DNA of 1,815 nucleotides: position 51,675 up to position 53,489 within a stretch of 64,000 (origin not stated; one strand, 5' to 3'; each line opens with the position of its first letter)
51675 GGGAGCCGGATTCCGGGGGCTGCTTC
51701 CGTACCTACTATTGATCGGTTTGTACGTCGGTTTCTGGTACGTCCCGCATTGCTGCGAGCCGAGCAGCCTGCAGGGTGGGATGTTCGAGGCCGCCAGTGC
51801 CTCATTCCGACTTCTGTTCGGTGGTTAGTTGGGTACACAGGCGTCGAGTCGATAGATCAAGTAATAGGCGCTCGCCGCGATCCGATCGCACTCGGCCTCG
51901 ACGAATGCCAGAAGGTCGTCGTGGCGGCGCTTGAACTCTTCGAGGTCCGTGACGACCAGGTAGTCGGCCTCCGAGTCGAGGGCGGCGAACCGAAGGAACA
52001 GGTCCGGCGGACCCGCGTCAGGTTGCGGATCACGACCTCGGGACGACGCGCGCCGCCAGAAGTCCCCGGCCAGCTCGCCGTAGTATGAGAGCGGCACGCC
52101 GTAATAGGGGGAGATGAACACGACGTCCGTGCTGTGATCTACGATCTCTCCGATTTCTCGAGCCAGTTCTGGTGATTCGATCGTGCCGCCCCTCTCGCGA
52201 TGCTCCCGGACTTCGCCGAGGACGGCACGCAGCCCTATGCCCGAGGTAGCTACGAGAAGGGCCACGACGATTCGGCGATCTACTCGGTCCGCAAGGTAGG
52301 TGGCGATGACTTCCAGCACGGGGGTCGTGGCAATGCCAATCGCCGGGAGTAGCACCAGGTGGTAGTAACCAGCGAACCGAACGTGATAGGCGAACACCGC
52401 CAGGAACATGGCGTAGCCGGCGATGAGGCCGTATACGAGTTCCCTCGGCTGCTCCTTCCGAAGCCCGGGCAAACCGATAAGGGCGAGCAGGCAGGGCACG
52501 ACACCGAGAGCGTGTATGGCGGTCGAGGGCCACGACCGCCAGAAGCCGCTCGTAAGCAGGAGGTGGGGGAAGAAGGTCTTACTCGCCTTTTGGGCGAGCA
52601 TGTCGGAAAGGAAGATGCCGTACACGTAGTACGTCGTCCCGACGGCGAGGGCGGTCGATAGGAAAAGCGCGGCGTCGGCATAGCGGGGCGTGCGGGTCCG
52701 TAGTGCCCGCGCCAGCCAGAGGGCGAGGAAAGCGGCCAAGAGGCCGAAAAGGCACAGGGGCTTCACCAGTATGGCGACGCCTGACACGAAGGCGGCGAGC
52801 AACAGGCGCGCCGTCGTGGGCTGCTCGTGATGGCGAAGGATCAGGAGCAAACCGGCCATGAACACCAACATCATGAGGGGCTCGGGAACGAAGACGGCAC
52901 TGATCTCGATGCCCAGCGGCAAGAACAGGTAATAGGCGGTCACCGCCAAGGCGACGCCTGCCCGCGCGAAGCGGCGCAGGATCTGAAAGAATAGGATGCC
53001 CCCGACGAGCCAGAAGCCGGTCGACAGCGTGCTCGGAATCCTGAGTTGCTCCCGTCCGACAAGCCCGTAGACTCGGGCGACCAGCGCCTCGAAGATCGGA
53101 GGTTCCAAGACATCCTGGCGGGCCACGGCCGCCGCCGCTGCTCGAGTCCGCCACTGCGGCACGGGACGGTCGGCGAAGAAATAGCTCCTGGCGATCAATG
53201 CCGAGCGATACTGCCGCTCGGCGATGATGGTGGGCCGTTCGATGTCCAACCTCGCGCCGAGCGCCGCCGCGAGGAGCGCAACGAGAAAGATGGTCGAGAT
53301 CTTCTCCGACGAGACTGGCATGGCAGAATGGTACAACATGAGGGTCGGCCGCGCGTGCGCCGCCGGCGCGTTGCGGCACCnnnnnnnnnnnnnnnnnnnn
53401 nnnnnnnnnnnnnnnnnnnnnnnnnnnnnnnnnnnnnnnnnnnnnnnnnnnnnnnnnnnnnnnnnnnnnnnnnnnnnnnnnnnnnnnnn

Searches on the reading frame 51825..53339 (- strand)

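Call 26: search_protein_families(library=pfam, proteins=[window:51825-53339:-], max_evalue=0.01)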
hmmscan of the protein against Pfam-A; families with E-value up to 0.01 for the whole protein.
window:51825-53339:- (504 aa): 1 family
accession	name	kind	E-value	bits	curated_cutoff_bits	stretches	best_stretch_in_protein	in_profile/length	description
PF13231.12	PMT_2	-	4.7e-05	24.1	26.1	1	80-226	3-150/160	Dolichyl-phosphate-mannose-protein mannosyltransferase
